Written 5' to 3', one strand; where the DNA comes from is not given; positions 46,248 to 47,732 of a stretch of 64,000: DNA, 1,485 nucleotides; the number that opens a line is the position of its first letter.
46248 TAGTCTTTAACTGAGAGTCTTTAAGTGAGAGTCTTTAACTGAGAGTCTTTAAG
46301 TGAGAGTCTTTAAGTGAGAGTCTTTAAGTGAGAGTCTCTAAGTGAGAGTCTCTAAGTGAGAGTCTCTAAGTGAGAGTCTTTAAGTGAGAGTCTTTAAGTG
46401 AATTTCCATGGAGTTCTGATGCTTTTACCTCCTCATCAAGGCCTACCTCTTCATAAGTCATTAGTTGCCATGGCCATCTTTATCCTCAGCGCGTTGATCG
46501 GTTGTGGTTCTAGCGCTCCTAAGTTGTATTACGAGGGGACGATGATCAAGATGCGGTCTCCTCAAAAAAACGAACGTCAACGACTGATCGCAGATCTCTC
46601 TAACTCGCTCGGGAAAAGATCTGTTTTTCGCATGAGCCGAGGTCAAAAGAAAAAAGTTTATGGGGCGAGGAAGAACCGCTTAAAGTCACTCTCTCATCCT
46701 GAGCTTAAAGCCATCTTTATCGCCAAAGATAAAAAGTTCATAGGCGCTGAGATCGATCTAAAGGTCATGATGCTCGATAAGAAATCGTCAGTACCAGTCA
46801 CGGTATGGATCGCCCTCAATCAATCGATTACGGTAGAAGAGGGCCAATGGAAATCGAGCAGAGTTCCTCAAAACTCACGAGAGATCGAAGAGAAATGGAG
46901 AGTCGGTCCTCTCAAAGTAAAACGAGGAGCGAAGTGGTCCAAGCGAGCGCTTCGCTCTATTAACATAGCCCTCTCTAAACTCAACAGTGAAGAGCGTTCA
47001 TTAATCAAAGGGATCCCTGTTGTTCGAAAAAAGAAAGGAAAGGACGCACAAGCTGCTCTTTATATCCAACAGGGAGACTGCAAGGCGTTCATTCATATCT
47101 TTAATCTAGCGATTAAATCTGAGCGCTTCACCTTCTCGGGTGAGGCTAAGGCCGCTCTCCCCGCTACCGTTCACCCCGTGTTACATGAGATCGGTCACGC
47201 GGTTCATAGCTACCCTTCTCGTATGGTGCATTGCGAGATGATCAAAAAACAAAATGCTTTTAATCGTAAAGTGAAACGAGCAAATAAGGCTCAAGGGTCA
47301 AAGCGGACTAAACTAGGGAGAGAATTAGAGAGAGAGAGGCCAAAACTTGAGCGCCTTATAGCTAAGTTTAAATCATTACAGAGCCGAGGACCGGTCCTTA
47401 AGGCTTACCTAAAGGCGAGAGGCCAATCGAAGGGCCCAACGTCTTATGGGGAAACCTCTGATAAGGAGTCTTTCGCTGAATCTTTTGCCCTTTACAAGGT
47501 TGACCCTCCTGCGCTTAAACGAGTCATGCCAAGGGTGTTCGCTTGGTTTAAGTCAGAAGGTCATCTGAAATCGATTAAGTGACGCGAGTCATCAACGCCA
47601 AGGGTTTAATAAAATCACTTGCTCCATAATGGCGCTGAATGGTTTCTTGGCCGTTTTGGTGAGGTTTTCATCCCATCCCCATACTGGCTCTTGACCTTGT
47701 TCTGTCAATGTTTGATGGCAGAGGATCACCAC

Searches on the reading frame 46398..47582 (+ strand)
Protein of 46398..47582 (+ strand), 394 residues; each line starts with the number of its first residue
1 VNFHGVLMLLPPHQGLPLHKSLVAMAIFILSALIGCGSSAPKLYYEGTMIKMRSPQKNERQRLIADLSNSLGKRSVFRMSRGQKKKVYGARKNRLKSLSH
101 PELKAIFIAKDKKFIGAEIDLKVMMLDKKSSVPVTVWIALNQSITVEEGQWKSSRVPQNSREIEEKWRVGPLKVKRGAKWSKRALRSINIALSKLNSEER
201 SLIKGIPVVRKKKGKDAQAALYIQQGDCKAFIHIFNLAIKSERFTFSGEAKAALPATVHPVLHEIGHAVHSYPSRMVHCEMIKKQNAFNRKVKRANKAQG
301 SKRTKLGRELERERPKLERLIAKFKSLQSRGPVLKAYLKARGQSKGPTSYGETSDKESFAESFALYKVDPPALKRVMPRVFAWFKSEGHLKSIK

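Call 7: search_protein_families(library=pfam, proteins=[window:46398-47582:+], max_evalue=0.01)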
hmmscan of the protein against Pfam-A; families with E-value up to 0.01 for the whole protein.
window:46398-47582:+ (394 aa): 1 family
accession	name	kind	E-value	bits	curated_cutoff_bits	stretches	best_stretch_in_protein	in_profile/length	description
PF07737.17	ATLF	-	0.0011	19.1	27.4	0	348-385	151-191/193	Anthrax toxin lethal factor, N- and C-terminal domain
